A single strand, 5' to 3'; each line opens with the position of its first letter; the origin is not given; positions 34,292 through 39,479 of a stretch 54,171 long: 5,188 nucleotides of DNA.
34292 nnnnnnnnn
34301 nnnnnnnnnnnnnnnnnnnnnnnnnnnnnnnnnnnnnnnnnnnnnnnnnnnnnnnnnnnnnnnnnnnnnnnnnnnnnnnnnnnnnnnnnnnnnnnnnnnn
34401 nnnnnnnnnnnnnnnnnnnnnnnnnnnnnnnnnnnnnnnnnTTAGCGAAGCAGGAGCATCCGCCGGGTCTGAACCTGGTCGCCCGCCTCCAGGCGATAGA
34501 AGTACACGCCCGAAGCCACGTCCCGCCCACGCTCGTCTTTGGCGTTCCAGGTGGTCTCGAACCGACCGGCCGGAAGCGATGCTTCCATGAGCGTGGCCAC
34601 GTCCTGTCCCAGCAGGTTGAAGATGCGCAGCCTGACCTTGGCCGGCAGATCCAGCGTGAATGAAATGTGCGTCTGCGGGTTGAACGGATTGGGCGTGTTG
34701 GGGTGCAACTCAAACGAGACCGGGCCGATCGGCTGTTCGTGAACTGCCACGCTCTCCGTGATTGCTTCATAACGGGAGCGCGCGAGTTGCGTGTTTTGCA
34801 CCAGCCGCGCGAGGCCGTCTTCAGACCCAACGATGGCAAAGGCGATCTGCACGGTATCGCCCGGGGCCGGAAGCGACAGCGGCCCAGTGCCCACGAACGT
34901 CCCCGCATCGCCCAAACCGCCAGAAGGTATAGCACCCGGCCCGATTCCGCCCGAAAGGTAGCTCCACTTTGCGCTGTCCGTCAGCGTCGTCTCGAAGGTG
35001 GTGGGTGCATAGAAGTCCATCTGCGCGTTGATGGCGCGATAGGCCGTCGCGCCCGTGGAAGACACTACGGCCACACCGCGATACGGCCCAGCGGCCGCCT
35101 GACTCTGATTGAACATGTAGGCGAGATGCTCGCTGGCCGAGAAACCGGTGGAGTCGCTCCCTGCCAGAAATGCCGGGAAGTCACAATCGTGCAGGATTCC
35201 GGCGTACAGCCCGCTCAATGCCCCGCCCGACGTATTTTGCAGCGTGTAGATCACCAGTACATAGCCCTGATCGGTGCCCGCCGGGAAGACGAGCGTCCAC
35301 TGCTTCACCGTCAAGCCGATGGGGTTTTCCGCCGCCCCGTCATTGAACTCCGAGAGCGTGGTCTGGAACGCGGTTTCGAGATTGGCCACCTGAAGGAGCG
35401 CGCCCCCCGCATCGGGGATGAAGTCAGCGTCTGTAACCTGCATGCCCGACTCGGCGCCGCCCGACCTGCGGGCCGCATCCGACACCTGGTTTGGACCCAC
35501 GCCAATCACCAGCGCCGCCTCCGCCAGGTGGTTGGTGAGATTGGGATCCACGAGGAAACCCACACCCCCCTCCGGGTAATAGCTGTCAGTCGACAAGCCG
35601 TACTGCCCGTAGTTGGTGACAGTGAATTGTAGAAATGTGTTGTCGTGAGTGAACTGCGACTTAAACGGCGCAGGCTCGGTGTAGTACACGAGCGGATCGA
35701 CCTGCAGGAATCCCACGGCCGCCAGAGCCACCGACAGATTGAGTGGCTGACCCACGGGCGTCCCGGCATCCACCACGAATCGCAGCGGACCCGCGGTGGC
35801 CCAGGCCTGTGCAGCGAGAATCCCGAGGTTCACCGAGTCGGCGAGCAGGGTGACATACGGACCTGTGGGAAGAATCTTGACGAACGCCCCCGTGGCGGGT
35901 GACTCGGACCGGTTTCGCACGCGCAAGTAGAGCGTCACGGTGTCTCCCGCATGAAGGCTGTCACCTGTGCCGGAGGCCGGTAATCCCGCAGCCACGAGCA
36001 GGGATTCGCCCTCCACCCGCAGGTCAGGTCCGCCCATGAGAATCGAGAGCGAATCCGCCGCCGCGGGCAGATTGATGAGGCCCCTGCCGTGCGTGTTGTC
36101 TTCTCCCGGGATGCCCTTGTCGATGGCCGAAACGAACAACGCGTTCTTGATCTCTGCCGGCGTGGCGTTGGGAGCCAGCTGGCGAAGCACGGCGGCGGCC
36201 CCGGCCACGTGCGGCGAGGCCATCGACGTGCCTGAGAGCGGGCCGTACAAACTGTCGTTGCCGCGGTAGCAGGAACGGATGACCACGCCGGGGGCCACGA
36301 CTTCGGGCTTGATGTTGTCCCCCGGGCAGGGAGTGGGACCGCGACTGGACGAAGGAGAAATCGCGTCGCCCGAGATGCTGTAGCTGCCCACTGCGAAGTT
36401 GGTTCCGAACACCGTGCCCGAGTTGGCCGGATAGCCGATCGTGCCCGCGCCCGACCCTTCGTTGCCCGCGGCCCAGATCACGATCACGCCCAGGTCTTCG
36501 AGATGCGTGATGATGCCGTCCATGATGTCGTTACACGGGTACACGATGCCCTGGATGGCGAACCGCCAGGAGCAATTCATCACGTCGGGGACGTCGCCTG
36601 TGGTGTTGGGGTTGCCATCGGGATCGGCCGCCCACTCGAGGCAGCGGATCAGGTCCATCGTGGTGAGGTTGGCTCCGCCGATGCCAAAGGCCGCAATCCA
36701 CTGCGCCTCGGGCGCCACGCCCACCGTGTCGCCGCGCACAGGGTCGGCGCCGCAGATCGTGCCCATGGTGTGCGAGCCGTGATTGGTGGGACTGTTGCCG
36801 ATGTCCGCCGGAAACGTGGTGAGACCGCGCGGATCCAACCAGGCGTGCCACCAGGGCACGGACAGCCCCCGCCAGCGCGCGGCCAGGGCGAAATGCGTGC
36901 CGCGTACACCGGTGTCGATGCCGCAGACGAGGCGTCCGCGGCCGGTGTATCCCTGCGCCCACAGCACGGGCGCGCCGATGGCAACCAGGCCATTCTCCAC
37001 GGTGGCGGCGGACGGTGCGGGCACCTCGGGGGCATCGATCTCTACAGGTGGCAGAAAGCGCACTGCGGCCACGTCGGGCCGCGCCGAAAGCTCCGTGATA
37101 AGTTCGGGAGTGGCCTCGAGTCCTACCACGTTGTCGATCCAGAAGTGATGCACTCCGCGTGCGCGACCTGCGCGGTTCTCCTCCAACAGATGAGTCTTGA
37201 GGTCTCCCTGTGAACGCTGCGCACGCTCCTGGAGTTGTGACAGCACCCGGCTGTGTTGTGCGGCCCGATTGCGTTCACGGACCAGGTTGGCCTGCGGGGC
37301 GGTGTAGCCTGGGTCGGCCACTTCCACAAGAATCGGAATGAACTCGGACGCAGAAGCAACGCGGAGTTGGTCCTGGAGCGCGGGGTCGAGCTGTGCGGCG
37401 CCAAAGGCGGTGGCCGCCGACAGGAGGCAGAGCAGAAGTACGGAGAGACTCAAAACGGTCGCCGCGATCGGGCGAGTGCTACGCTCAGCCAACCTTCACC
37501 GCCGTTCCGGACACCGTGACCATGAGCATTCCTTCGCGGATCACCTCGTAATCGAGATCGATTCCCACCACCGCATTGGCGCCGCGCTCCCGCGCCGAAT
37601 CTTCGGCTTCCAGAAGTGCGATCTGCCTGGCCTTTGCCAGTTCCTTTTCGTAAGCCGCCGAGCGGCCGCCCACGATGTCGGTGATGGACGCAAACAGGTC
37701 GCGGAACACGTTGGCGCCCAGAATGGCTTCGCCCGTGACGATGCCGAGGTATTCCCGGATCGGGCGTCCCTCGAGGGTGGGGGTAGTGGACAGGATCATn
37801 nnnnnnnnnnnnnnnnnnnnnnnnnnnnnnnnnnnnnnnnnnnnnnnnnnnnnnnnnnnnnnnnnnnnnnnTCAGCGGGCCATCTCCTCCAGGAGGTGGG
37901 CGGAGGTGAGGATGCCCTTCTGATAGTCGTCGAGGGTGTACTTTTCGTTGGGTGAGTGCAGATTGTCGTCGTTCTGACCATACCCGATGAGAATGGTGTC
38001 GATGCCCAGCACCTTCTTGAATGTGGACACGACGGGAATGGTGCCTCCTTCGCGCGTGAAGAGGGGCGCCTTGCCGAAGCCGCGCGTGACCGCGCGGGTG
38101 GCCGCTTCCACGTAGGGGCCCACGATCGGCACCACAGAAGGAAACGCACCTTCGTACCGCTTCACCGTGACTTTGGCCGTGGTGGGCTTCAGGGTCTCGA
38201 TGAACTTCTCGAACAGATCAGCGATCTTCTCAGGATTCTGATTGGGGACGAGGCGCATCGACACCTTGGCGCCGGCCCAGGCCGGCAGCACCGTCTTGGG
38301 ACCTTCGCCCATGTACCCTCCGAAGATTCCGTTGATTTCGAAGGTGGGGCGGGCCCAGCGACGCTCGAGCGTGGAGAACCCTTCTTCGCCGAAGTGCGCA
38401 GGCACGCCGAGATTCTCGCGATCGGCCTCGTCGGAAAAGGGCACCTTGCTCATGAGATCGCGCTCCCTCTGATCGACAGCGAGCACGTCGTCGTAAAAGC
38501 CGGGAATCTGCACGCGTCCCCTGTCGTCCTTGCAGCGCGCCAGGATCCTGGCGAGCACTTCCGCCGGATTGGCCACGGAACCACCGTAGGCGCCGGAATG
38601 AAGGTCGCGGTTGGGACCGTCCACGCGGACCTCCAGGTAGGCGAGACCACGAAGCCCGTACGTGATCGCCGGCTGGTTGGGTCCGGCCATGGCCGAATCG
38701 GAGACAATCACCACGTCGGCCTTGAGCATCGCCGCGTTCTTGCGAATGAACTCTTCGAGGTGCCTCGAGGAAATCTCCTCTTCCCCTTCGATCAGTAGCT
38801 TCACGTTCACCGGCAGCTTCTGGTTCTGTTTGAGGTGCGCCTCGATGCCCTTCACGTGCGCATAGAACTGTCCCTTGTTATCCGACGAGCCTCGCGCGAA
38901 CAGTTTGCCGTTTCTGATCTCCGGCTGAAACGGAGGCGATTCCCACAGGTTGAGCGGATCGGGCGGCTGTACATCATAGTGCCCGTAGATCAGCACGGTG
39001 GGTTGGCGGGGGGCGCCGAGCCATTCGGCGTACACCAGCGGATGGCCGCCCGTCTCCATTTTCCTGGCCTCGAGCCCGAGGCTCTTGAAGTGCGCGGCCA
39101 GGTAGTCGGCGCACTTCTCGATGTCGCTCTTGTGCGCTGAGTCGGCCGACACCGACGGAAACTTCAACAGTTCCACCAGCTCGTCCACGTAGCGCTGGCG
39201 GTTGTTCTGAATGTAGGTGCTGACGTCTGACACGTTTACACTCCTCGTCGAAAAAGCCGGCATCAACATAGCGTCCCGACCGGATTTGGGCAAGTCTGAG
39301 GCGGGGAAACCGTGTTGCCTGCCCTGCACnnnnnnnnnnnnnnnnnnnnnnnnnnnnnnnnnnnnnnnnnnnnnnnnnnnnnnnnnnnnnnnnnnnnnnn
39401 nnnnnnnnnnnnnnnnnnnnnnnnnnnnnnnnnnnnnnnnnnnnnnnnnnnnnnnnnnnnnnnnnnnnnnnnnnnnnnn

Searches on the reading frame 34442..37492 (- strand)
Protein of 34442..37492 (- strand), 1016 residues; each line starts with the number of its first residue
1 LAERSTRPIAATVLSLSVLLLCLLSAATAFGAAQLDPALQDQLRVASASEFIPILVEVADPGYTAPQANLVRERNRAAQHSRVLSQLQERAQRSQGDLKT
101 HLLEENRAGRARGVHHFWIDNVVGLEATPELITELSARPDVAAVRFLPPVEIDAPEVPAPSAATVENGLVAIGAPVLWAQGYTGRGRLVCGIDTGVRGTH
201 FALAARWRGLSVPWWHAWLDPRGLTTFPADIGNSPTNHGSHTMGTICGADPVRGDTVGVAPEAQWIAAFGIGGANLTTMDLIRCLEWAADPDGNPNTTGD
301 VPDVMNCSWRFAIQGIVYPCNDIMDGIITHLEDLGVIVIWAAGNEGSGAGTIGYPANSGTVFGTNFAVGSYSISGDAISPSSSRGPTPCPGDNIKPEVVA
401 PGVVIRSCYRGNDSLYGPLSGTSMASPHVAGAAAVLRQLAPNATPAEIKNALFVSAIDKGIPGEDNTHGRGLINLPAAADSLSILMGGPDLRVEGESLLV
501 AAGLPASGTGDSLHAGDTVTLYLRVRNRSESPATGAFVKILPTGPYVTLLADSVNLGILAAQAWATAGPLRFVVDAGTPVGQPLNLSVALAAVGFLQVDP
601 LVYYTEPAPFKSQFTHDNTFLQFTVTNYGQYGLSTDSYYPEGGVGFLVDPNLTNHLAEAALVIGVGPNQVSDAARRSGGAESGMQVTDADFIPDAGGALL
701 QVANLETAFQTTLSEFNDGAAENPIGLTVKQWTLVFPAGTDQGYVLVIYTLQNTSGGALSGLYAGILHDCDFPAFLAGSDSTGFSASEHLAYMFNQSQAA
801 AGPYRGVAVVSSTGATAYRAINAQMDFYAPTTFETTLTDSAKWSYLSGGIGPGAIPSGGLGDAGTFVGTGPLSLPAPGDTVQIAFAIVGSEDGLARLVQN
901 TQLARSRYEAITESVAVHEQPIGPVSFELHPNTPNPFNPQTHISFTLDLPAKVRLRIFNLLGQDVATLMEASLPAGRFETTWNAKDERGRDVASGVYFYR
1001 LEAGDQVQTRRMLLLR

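Call 36: search_protein_families(library=pfam, proteins=[window:34442-37492:-], max_evalue=0.00001)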
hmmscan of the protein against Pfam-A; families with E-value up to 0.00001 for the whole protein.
window:34442-37492:- (1016 aa): 2 families
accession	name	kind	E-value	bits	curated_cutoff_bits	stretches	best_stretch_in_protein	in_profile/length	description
PF00082.27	Peptidase_S8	-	1.7e-42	146.2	21.8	1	184-471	1-288/288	Subtilase family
PF13860.13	FlgD_ig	-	4.8e-06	26.9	27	0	941-1003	10-75/79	FlgD Ig-like domain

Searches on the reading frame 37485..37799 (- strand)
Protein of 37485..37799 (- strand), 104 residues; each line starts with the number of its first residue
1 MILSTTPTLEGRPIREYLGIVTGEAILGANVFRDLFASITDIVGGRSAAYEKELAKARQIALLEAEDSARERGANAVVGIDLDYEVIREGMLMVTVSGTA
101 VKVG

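Call 36: search_protein_families(library=pfam, proteins=[window:37485-37799:-], max_evalue=0.00001)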
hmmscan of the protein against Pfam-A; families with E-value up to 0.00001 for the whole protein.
window:37485-37799:- (104 aa): 1 family
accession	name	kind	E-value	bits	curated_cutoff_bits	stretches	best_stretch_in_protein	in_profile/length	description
PF01906.23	YbjQ_1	-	3.6e-38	130.7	23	1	1-103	1-103/103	Putative heavy-metal-binding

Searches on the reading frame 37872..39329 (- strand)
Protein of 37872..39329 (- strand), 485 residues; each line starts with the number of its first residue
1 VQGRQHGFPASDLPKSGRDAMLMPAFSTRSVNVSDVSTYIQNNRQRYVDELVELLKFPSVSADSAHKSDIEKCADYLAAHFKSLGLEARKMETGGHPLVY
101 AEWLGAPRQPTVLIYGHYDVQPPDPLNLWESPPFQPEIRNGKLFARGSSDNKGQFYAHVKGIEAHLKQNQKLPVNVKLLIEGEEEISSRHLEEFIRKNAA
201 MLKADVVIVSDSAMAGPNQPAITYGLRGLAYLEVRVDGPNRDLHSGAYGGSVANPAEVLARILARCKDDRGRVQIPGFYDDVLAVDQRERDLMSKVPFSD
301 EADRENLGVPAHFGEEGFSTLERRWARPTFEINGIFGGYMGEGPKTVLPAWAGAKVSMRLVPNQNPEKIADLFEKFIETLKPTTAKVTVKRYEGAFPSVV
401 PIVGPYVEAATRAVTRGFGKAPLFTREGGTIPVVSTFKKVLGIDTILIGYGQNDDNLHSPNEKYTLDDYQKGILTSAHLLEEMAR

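Call 4: search_protein_families(library=pfam, proteins=[window:37872-39329:-])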
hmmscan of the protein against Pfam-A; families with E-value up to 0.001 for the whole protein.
window:37872-39329:- (485 aa): 2 families
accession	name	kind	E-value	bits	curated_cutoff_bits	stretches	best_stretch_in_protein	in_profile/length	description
PF01546.33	Peptidase_M20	-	5.2e-33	115.1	24.6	1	113-481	1-205/206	Peptidase family M20/M25/M40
PF07687.19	M20_dimer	-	6.9e-18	65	21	1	224-382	1-104/107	Peptidase dimerisation domain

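Call 5: search_protein_families(library=ncbifam, proteins=[window:37872-39329:-])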
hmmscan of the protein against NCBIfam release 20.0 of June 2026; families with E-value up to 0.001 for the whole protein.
window:37872-39329:- (485 aa): 41 families (the best 25 are shown)
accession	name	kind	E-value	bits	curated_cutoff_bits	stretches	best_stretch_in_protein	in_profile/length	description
NF006053.0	PRK08201.1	equivalog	4.4e-172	573.1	441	1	33-484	2-454/458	dipeptidase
NF006579.0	PRK09104.1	subfamily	9.3e-150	499.6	327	1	32-484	5-463/465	hypothetical protein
NF005034.0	PRK06446.1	subfamily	3.7e-99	332.5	369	1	45-483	2-433/436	hypothetical protein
NF005914.0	PRK07907.1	subfamily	5.7e-94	315.5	300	1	32-484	5-454/456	hypothetical protein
NF005478.0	PRK07079.1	subfamily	4e-62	210.7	330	1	43-483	15-454/469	hypothetical protein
NF006399.0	PRK08651.1-2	equivalog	1.1e-28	100.4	381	1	47-246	6-194/405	succinyl-diaminopimelate desuccinylase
TIGR01910.1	DapE-ArgE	subfamily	3.1e-27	95.8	217.6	1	51-246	4-193/373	ArgE/DapE family deacylase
NF009557.0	PRK13009.1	equivalog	8.2e-27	94.3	284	1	48-266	6-215/377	succinyl-diaminopimelate desuccinylase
TIGR01246.1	dapE_proteo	equivalog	4.1e-24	85.3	361.8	1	51-265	5-210/370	succinyl-diaminopimelate desuccinylase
NF010589.0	PRK13983.1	equivalog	7.3e-24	84.4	333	1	34-215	3-193/409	M20 family metallo-hydrolase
NF006400.0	PRK08651.1-3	equivalog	8.1e-21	74.3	374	2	73-240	35-208/410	succinyl-diaminopimelate desuccinylase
NF005710.0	PRK07522.1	subfamily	7.7e-18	64.8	412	1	44-281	7-231/391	acetylornithine deacetylase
NF006365.0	PRK08588.1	subfamily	9.2e-18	64.7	289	1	63-232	20-181/383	succinyl-diaminopimelate desuccinylase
NF006596.0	PRK09133.1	subfamily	1.9e-16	59.7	349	1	60-213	48-205/474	hypothetical protein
TIGR01892.1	AcOrn-deacetyl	equivalog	8.3e-15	54.7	297.7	1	51-272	3-209/365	acetylornithine deacetylase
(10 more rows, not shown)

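Call 61: find_homologous_proteins(query=window:37872-39329:-, max_evalue=1e-60)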
Query window:37872-39329:- (485 aa): 8000 proteins with E <= 1e-60 among 8000 candidates; the best 120 are listed.
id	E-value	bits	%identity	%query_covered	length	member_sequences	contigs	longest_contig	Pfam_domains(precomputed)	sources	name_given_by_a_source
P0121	0.0e+0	1047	98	96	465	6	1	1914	PF01546.34,PF07687.20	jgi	-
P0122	4.6e-281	951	89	94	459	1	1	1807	PF01546.34,PF07687.20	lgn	-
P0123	4.4e-280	948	89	93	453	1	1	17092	PF01546.34,PF07687.20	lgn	-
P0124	2.2e-266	902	85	93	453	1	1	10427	PF01546.34,PF07687.20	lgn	-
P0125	3.0e-266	902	85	93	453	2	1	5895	PF01546.34,PF07687.20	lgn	-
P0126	4.3e-252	855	79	93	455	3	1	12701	PF01546.34,PF07687.20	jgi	-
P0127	1.6e-251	853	80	93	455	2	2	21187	PF01546.34,PF07687.20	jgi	jgi:acetylornithine deacetylase/succinyl-diaminopimelate desuccinylase-like protein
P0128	1.6e-249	847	80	93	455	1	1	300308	PF01546.34,PF07687.20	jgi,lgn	jgi:acetylornithine deacetylase/succinyl-diaminopimelate desuccinylase-like protein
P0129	6.2e-249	845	78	93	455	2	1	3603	PF01546.34,PF07687.20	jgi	jgi:acetylornithine deacetylase/succinyl-diaminopimelate desuccinylase-like protein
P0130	4.1e-243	826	77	93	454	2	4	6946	PF01546.34,PF07687.20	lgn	-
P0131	2.2e-240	817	76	94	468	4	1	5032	PF01546.34,PF07687.20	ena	-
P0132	8.6e-237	805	74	94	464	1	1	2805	PF01546.34,PF07687.20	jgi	jgi:acetylornithine deacetylase/succinyl-diaminopimelate desuccinylase-like protein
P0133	2.5e-236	803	75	93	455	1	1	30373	PF01546.34,PF07687.20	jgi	-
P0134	3.1e-231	787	74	93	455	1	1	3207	PF01546.34,PF07687.20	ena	-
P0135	7.1e-231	785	74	93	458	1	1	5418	PF01546.34,PF07687.20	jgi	jgi:acetylornithine deacetylase/succinyl-diaminopimelate desuccinylase-like protein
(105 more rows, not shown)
